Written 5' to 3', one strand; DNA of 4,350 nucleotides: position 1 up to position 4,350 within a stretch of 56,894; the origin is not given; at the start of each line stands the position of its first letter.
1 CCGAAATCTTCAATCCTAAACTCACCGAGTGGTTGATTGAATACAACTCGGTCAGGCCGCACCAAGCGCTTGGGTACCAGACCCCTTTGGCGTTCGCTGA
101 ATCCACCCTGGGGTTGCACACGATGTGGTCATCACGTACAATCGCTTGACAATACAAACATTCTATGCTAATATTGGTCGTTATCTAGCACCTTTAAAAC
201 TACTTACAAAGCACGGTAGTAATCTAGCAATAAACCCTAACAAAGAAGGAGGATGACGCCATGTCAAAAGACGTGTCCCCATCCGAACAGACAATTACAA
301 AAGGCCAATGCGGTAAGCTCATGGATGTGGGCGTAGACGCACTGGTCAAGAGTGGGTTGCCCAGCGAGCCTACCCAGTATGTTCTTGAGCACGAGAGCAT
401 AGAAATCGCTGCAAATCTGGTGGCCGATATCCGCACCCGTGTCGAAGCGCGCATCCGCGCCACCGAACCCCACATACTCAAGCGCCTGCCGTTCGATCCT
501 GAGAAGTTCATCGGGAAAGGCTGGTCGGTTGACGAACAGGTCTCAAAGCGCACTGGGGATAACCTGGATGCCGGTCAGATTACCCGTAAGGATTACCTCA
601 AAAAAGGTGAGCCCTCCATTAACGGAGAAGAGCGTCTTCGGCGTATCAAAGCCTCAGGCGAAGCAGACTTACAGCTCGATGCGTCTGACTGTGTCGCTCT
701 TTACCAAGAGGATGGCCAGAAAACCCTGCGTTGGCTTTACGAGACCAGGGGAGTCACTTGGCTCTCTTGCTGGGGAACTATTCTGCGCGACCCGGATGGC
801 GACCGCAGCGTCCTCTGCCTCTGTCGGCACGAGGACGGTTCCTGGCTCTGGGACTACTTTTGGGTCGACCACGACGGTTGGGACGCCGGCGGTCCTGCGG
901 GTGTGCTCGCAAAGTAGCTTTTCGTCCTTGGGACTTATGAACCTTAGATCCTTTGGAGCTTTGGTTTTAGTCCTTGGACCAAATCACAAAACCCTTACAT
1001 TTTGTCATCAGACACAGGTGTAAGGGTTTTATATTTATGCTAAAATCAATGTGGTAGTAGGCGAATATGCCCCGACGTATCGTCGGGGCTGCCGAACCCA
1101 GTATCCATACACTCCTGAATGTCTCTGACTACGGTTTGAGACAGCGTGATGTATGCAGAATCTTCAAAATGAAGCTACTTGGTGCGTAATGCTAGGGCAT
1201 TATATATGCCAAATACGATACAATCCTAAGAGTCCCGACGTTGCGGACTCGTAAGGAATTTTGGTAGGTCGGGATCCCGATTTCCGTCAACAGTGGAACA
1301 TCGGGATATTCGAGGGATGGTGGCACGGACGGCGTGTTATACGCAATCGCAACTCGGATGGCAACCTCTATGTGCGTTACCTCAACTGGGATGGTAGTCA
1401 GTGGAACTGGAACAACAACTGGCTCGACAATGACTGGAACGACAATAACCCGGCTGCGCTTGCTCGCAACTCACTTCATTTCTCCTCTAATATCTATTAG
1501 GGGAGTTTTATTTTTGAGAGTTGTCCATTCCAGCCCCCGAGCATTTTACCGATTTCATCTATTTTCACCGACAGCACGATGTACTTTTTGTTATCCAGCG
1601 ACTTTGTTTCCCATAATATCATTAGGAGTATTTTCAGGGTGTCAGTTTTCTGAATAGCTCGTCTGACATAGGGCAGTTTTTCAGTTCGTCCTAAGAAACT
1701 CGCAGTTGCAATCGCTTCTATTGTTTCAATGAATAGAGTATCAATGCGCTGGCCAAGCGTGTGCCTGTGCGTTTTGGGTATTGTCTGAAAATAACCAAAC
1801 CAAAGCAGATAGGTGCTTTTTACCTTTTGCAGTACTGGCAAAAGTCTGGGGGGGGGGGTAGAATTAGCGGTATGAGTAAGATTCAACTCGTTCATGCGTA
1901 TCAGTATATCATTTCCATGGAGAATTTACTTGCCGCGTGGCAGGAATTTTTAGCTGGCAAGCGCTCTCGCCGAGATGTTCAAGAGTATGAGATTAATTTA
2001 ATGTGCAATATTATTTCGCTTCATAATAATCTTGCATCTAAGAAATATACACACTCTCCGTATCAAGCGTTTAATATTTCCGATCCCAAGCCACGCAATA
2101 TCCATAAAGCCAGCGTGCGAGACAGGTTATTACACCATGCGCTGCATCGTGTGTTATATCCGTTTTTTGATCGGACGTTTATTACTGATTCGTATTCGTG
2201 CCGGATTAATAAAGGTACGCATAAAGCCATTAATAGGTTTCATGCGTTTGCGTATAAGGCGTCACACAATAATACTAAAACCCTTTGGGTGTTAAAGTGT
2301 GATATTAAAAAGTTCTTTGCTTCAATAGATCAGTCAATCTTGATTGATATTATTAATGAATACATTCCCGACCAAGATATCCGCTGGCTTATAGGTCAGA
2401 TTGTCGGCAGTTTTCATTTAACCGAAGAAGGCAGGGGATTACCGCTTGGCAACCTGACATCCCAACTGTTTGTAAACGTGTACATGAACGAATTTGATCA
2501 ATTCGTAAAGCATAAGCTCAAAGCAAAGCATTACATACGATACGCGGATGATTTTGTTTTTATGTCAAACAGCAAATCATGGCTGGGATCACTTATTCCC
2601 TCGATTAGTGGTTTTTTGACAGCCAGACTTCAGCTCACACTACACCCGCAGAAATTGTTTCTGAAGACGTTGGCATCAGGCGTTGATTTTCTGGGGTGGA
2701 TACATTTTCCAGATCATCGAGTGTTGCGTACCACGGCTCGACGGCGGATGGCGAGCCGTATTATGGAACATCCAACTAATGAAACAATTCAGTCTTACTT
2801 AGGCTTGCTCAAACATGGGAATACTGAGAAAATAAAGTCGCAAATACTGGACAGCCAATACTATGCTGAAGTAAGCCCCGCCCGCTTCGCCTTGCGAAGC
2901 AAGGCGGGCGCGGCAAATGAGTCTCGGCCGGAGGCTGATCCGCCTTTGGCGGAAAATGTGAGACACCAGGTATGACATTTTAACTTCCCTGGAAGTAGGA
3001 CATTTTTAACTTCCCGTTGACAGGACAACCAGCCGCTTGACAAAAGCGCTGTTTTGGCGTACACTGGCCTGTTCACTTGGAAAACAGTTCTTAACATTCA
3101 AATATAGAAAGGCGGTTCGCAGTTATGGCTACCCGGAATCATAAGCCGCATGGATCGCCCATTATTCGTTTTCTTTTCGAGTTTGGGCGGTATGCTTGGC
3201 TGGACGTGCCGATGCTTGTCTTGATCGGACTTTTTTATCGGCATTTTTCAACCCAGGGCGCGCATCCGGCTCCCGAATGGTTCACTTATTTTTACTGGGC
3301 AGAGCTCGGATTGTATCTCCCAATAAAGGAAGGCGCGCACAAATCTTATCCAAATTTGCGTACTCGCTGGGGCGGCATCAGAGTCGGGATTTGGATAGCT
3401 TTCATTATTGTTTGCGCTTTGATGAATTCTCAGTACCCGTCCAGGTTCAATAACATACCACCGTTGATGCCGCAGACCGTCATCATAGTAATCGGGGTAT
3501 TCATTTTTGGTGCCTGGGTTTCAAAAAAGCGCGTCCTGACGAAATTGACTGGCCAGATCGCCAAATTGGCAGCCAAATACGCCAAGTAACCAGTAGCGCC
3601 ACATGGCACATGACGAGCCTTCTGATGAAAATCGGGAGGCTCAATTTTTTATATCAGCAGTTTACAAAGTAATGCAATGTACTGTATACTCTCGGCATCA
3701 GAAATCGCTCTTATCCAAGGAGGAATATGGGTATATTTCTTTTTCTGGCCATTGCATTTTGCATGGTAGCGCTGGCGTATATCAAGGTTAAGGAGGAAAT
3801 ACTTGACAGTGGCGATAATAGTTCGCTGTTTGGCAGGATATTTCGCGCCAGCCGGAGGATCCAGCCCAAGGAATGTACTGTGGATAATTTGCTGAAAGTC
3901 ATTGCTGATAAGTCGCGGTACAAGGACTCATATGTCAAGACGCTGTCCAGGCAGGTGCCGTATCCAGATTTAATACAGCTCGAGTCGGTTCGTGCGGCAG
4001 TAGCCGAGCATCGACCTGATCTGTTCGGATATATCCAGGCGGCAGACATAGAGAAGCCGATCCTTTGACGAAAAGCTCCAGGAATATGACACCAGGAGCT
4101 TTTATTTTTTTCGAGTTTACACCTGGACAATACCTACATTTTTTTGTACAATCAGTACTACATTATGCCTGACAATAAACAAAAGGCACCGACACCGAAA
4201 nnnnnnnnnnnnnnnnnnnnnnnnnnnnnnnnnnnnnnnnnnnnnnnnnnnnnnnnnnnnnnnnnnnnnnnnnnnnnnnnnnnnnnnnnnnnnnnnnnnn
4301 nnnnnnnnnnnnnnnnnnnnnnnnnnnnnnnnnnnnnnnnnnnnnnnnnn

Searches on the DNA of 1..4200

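Call 63: search_rna_families(source=window, start=1, end=4200, threshold=evalue, max_evalue=0.1)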
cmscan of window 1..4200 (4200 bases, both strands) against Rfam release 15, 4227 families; matches with E-value up to 0.1: 0.
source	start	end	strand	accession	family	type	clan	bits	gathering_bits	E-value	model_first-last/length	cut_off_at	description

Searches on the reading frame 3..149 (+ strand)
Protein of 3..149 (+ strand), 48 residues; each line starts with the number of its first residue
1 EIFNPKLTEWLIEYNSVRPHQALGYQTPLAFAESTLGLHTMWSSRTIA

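Call 9: search_protein_families(library=pfam, proteins=[window:3-149:+], max_evalue=0.1)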
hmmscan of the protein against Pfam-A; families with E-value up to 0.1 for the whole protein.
window:3-149:+ (48 aa): 3 families
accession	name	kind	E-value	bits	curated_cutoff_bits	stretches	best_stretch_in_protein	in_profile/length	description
PF13683.12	rve_3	-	1.6e-08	34.6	26.5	1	6-28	45-67/67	Integrase core domain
PF09722.15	Xre_MbcA_ParS_C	-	0.014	15.8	24.5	1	18-38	18-38/51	Antitoxin Xre/MbcA/ParS C-terminal toxin-binding domain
PF13333.12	rve_2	-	0.1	13.2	22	0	3-36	23-56/56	Integrase core domain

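Call 12: find_homologous_proteins(query=window:3-146:+, max_evalue=0.00001)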
Query seq(48 aa): no candidate shares three 5-residue words with the query. No homologue found.

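Call 30: search_protein_families(library=ncbifam, proteins=[window:3-149:+], max_evalue=0.1)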
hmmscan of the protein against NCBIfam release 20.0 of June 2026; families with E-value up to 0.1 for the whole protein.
window:3-149:+ (48 aa): 2 families
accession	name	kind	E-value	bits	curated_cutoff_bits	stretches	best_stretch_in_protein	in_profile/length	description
NF033577.2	transpos_IS481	equivalog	1.4e-05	24.8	224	1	4-30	256-282/284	IS481 family transposase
NF033516.0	transpos_IS3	equivalog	0.00012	21.5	160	1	6-31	343-368/369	IS3 family transposase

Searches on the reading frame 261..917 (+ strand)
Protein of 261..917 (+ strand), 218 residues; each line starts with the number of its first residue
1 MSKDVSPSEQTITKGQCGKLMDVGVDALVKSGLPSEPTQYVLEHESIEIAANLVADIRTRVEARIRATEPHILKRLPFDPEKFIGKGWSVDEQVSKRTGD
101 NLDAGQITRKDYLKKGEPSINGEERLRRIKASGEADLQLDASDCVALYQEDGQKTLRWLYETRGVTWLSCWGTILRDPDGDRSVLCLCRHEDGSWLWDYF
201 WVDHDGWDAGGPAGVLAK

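Call 9: search_protein_families(library=pfam, proteins=[window:261-917:+], max_evalue=0.1)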
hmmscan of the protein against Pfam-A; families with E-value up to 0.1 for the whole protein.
window:261-917:+ (218 aa): 0 families

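Call 10: find_encoding_contigs(protein=window:261-917:+, flank=10000, max_places=10)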
Protein window:261-917:+ (218 aa): no gene with exactly this product is on record in the collection.

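Call 30: search_protein_families(library=ncbifam, proteins=[window:261-917:+], max_evalue=0.1)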
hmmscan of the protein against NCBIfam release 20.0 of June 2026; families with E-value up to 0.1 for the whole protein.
window:261-917:+ (218 aa): 0 families

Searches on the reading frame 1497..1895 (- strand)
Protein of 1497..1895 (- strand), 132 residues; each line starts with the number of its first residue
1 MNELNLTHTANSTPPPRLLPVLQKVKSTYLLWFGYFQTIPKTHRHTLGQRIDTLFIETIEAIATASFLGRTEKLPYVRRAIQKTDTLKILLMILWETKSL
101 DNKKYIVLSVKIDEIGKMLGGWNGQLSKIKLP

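Call 9: search_protein_families(library=pfam, proteins=[window:1497-1895:-], max_evalue=0.1)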
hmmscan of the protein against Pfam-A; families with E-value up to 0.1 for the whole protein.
window:1497-1895:- (132 aa): 1 family
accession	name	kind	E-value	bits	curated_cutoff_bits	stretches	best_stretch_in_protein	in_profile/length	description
PF22296.2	bAvd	-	1.3e-12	48.6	40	1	32-123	14-104/107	bAvd-like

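Call 11: find_encoding_contigs(protein=window:1497-1895:-, flank=10000, max_places=10)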
Protein window:1497-1895:- (132 aa): no gene with exactly this product is on record in the collection.

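Call 30: search_protein_families(library=ncbifam, proteins=[window:1497-1895:-], max_evalue=0.1)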
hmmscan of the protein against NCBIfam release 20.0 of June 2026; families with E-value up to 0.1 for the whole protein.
window:1497-1895:- (132 aa): 1 family
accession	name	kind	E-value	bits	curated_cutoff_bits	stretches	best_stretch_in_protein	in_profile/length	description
NF033474.1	DivGenRetAVD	equivalog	2.8e-18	66.1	80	1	19-122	1-102/104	diversity-generating retroelement protein Avd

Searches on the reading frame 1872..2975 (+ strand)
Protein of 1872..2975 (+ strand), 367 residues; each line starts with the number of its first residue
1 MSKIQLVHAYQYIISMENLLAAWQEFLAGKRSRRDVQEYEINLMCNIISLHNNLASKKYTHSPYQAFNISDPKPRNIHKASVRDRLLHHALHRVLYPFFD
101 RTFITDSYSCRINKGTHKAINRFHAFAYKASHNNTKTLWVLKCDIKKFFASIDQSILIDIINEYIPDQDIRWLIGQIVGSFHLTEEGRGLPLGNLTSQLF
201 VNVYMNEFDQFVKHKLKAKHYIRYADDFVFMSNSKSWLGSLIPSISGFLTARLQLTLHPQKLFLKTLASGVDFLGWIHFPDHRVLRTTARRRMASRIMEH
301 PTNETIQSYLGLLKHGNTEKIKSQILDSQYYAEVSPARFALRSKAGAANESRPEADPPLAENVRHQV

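Call 9: search_protein_families(library=pfam, proteins=[window:1872-2975:+], max_evalue=0.1)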
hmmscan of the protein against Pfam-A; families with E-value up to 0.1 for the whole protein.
window:1872-2975:+ (367 aa): 1 family
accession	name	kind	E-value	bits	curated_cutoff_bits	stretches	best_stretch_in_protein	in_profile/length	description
PF00078.32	RVT_1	-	4.1e-21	76.1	29.6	1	73-276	8-203/205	Reverse transcriptase (RNA-dependent DNA polymerase)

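Call 30: search_protein_families(library=ncbifam, proteins=[window:1872-2975:+], max_evalue=0.1)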
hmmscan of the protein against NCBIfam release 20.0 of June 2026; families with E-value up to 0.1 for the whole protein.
window:1872-2975:+ (367 aa): 9 families
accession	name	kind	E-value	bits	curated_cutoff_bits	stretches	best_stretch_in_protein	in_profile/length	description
TIGR04416.1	group_II_RT_mat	equivalog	6.6e-41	140.6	300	1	34-297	23-286/353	group II intron reverse transcriptase/maturase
NF041747.1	Drt3a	equivalog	2.7e-18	66.5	200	1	135-263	108-236/412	antiviral reverse transcriptase Drt3a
NF038233.2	retron_St85_RT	exception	2.7e-15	56.4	235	1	135-251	86-201/289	retron St85 family RNA-directed DNA polymerase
NF041746.1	Drt2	equivalog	7.2e-13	48.5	390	2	184-297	218-340/416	antiviral reverse transcriptase Drt2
NF042941.1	Retron_TIR_antiphage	equivalog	6.4e-06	25.2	600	1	128-241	83-193/464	TIR domain-containing anti-phage reverse transcriptase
TIGR04499.1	abortive_AbiA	subfamily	1.4e-05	24.1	250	1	121-236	129-256/615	AbiA family abortive infection protein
NF041750.1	Drt5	equivalog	7.9e-05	21.8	550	1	107-261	95-247/484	antiviral reverse transcriptase Drt5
NF038237.1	retron_Ec67_fus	exception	0.013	14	450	1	50-237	24-210/572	retron Ec67 family RNA-directed DNA polymerase/endonuclease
NF041493.1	MobT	equivalog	0.045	12.5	600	0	175-217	197-239/383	MobT family relaxase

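Call 36: find_related_loci(query=A1, collection=metagenome_contigs, flank=10000)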
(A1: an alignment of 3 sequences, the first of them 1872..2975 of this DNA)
Query A1 (367 aa) in metagenome_contigs; peptide patterns used: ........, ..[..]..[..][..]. (x = any residue, [..] = any of these).
600 stretches matched a pattern (row limit reached: there are more); 566 encode a relative of the query (tblastn E <= 1e-3); the best 80 are kept; 80 distinct loci.
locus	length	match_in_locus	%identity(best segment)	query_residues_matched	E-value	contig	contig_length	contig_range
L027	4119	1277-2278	66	1-332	9e-160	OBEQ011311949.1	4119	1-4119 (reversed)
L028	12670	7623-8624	66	1-332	3e-155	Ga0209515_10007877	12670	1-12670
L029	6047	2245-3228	66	1-328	1e-155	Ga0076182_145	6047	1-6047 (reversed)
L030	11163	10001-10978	68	1-326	2e-154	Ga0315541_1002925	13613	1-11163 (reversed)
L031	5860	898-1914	65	1-338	3e-155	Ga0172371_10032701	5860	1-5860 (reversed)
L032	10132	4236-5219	67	1-328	4e-154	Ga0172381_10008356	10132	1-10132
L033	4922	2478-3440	68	6-325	9e-156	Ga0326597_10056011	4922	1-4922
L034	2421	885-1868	65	1-328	4e-163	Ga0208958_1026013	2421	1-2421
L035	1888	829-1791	68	8-328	3e-164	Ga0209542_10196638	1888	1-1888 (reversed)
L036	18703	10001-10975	68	4-327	3e-152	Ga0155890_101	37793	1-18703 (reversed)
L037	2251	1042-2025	67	1-327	4e-162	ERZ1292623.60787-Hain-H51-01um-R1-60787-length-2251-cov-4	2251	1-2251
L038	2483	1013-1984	65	4-328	5e-161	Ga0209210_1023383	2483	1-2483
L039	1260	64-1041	67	1-326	4e-166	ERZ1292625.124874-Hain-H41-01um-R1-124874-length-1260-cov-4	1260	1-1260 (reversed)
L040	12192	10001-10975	66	1-326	1e-150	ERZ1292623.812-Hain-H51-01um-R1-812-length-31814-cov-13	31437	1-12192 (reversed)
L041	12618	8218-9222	66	1-331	2e-150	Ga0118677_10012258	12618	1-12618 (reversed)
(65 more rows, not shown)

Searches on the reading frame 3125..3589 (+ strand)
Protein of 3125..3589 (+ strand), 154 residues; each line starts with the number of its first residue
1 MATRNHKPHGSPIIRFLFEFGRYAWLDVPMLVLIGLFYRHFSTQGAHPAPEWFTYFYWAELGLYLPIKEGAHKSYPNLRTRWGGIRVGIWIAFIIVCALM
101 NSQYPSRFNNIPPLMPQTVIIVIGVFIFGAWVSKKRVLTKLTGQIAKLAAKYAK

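Call 9: search_protein_families(library=pfam, proteins=[window:3125-3589:+], max_evalue=0.1)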
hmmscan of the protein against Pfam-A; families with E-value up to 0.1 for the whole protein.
window:3125-3589:+ (154 aa): 0 families

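Call 55: find_homologous_proteins(query=window:3125-3589:+, max_evalue=0.00001)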
Query window:3125-3589:+ (154 aa): 3 proteins with E <= 0.00001 among 25 candidates.
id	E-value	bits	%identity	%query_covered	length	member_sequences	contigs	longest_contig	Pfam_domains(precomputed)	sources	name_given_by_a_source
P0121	1.5e-101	355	100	100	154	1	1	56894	-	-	-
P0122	2.4e-79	283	80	99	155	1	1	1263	-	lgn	-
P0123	1.3e-58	215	66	95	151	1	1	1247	-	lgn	-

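Call 56: find_encoding_contigs(protein=P0122, flank=5000, max_places=3)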
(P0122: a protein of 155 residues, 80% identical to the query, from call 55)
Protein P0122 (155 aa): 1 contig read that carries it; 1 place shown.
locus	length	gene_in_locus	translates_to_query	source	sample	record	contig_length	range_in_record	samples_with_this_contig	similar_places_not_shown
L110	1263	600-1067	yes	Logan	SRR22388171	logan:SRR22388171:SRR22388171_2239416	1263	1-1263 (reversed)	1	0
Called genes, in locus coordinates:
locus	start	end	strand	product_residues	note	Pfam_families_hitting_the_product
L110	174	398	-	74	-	-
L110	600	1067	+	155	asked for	-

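Call 57: find_encoding_contigs(protein=P0123, flank=5000, max_places=3)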
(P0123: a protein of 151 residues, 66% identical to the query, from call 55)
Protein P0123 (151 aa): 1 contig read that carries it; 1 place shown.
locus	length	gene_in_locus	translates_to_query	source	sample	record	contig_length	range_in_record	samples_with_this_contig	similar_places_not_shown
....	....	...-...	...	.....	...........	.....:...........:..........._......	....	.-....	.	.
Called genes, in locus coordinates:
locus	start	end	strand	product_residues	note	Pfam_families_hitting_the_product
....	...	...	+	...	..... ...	-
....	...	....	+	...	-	?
